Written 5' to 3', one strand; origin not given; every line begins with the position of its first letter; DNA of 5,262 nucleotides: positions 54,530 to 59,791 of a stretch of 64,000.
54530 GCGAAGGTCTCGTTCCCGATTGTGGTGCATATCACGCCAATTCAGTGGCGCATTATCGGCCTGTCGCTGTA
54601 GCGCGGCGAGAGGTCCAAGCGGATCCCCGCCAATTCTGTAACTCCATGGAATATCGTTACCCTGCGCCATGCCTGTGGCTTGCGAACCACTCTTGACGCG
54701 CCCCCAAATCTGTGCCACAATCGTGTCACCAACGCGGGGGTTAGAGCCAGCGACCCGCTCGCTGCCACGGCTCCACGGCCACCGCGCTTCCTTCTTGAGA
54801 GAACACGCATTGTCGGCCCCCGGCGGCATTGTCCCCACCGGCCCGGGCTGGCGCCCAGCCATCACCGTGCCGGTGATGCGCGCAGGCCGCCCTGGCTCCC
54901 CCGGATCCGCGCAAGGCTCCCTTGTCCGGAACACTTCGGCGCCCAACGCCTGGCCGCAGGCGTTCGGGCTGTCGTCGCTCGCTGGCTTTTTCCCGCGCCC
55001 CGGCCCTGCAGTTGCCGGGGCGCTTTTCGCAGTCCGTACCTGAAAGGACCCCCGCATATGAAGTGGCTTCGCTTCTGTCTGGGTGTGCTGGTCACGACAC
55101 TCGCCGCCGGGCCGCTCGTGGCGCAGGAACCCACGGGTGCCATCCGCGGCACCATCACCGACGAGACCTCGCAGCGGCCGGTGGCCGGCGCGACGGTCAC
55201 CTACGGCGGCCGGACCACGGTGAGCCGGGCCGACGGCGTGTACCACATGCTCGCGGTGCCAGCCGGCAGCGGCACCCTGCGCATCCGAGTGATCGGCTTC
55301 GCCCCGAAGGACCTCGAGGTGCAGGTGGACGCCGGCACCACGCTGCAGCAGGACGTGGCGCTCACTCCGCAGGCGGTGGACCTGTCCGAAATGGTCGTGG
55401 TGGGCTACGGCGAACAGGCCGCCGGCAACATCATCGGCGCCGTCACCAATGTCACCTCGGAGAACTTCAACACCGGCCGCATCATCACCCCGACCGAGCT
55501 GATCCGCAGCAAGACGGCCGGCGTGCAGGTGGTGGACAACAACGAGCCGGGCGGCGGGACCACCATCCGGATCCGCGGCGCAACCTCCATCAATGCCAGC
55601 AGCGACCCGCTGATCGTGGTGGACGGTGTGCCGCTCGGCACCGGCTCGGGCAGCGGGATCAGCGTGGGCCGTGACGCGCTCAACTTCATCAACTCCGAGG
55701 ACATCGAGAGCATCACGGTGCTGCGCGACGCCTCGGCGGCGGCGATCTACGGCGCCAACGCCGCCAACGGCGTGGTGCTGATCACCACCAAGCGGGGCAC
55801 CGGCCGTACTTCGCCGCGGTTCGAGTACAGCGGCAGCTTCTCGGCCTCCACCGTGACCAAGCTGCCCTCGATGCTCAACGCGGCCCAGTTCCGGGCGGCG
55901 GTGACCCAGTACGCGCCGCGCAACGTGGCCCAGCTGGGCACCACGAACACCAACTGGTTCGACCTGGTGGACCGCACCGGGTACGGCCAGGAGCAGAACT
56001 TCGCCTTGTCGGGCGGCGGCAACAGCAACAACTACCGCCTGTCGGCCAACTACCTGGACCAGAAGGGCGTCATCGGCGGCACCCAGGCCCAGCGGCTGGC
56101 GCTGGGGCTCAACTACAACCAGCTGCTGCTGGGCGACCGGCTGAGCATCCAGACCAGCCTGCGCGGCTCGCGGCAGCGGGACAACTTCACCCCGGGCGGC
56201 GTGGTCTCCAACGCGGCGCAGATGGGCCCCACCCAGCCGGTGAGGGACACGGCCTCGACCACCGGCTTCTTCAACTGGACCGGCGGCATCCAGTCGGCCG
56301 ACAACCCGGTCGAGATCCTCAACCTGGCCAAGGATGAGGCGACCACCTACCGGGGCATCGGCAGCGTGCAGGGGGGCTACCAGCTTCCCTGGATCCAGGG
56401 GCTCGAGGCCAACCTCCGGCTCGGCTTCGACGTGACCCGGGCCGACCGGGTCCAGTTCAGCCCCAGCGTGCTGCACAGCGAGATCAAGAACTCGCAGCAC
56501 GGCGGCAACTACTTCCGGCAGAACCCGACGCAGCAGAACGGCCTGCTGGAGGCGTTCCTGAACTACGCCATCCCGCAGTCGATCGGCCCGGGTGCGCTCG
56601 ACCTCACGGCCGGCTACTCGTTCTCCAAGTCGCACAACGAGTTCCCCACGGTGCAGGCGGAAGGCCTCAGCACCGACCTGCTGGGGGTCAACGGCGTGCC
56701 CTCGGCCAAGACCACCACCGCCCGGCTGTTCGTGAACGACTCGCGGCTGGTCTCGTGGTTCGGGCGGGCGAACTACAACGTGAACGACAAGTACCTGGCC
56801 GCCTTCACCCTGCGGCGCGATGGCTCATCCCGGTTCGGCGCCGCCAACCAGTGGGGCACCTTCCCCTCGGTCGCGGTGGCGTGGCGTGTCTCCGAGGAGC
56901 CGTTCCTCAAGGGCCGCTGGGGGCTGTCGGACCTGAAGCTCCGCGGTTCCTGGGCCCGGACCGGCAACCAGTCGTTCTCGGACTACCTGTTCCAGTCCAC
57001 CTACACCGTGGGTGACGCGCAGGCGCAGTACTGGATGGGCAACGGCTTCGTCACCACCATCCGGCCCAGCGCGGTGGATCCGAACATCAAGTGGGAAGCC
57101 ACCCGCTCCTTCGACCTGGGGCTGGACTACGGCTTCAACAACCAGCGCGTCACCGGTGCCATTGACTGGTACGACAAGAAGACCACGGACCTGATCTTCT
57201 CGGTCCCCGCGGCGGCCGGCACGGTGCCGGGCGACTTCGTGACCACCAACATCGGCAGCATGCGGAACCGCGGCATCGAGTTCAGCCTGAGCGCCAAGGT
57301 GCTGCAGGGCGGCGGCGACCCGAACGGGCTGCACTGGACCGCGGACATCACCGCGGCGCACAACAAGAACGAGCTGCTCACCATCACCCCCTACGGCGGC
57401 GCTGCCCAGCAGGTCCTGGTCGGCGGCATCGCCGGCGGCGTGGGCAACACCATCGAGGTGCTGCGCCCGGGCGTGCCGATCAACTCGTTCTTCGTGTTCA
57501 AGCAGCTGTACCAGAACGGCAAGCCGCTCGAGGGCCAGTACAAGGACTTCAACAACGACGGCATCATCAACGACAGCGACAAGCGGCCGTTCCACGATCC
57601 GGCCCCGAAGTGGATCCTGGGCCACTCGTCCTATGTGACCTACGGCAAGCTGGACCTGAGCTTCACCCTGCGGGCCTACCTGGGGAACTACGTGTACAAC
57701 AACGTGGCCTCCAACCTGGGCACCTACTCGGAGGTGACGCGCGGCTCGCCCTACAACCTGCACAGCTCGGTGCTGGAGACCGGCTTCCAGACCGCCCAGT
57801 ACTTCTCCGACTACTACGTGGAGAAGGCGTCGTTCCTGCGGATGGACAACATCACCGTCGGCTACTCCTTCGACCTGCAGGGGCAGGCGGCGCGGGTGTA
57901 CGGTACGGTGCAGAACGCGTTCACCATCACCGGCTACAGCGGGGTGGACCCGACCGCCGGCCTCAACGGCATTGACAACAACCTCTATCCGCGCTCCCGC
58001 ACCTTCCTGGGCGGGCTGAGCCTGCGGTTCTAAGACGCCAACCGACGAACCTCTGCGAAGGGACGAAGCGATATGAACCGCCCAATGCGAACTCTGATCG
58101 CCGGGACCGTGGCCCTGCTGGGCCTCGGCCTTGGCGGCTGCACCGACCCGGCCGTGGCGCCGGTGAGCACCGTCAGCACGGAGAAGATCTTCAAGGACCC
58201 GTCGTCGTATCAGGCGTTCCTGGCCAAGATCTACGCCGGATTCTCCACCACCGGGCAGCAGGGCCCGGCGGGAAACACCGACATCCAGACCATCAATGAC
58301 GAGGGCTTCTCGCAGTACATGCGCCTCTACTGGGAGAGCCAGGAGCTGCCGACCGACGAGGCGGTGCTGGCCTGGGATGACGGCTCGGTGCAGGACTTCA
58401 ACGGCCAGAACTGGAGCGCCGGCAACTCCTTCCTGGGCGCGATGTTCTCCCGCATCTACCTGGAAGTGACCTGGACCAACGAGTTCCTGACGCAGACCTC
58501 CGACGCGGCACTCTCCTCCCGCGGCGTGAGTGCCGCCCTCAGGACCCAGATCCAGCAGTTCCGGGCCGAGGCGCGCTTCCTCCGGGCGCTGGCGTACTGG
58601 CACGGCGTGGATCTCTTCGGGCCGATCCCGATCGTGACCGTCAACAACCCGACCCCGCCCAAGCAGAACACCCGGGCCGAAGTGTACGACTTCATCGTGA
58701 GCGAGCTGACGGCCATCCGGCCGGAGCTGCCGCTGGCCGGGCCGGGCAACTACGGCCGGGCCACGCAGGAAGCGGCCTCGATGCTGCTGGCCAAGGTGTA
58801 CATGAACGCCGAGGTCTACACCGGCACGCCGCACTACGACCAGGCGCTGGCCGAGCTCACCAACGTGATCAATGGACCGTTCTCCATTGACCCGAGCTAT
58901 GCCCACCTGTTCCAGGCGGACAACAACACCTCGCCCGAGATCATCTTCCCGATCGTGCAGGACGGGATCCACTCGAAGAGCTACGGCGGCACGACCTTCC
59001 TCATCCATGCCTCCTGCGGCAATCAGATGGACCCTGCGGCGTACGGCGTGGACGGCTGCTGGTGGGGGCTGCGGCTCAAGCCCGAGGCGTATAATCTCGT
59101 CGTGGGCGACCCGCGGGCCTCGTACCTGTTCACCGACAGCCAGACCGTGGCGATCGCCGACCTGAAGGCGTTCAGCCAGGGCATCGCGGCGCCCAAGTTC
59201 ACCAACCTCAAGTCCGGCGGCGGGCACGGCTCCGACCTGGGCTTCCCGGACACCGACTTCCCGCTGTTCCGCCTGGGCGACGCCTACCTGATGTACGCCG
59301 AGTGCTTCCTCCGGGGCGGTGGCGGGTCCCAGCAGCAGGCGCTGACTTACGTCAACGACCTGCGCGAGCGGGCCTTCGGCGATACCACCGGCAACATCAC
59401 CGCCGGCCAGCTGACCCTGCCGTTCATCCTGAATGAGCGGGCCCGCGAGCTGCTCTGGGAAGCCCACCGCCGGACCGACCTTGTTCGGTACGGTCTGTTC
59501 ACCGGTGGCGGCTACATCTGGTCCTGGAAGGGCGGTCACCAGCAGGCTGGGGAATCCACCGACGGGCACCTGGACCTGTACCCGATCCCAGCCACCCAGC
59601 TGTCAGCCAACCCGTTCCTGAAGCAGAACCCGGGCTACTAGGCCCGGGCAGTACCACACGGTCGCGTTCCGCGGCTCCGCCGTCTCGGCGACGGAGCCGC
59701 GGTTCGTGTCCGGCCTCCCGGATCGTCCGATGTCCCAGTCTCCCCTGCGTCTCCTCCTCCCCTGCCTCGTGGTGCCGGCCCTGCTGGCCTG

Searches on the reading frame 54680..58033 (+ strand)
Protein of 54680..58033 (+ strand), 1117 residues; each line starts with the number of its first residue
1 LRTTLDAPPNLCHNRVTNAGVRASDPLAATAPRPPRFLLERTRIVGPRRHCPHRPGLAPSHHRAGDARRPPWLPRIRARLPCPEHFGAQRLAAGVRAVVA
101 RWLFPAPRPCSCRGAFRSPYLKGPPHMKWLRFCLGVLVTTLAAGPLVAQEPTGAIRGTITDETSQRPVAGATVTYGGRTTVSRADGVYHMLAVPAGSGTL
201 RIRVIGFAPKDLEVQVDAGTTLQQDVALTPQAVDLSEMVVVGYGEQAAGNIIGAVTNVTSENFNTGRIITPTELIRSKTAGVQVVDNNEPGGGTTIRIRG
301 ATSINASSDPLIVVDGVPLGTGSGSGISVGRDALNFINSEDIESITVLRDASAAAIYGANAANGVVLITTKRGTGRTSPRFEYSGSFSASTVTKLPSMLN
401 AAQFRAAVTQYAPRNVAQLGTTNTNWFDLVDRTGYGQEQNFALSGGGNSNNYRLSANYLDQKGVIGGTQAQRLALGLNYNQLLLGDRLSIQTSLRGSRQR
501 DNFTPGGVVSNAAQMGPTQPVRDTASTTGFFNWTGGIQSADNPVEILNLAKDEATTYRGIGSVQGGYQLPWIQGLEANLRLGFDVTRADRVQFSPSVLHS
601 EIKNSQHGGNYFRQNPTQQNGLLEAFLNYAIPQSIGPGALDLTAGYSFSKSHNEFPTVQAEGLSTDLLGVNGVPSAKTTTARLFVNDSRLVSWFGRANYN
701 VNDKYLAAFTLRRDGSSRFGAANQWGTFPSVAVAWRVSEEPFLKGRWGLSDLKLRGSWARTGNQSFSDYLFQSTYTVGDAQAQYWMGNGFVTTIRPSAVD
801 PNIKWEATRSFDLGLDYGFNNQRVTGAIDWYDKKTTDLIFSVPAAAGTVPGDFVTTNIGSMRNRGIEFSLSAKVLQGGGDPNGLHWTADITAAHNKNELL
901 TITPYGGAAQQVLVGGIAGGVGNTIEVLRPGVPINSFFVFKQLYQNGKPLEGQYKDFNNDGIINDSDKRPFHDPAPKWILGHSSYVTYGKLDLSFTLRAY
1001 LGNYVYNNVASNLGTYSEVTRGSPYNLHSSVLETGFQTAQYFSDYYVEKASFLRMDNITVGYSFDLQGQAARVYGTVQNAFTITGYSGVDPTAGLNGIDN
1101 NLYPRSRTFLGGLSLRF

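Call 22: search_protein_families(library=pfam, proteins=[window:54680-58033:+], max_evalue=0.001)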
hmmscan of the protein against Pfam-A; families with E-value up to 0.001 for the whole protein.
window:54680-58033:+ (1117 aa): 4 families
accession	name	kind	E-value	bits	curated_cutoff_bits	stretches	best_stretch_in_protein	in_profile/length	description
PF00593.30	TonB_dep_Rec_b-barrel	-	7.7e-23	82.5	27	1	556-889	56-350/436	TonB dependent receptor-like, beta-barrel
PF07715.20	Plug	-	1.9e-17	64.2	23.9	1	252-365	6-107/107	TonB-dependent Receptor Plug Domain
PF13620.12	CarboxypepD_reg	-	3.8e-13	50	32.3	1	155-229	2-82/82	Carboxypeptidase regulatory-like domain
PF13715.12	CarbopepD_reg_2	-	4.4e-12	46.3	32.2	1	155-240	1-88/88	CarboxypepD_reg-like domain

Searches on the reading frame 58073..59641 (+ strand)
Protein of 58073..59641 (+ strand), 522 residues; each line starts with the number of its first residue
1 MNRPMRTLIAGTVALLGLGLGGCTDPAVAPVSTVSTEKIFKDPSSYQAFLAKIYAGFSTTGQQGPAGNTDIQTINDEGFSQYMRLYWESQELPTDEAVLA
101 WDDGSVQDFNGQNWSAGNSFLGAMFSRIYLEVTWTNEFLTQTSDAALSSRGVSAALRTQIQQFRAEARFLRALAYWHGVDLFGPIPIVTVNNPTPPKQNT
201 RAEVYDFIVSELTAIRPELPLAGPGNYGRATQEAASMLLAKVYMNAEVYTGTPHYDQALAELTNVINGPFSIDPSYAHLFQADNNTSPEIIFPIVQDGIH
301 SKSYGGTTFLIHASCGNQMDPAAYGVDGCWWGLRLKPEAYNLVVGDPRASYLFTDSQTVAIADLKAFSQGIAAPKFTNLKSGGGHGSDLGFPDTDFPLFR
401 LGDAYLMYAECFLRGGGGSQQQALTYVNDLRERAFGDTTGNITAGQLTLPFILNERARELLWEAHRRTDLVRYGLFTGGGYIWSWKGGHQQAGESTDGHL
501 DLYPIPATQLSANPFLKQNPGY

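Call 22: search_protein_families(library=pfam, proteins=[window:58073-59641:+], max_evalue=0.001)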
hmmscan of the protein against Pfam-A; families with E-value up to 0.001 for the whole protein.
window:58073-59641:+ (522 aa): 4 families
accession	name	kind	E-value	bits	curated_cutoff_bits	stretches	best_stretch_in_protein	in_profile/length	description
PF07980.17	SusD_RagB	-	2.1e-30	106.8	23.1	1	355-522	117-297/297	SusD family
PF14322.12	SusD-like_3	-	2.2e-13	51.3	27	1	102-244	55-191/191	Starch-binding associating with outer membrane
PF12771.13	SusD-like_2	-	0.00045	19.6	27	0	161-214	89-145/415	Starch-binding associating with outer membrane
PF12741.13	SusD-like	-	0.0007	19.2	27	0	120-214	63-161/495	Susd and RagB outer membrane lipoprotein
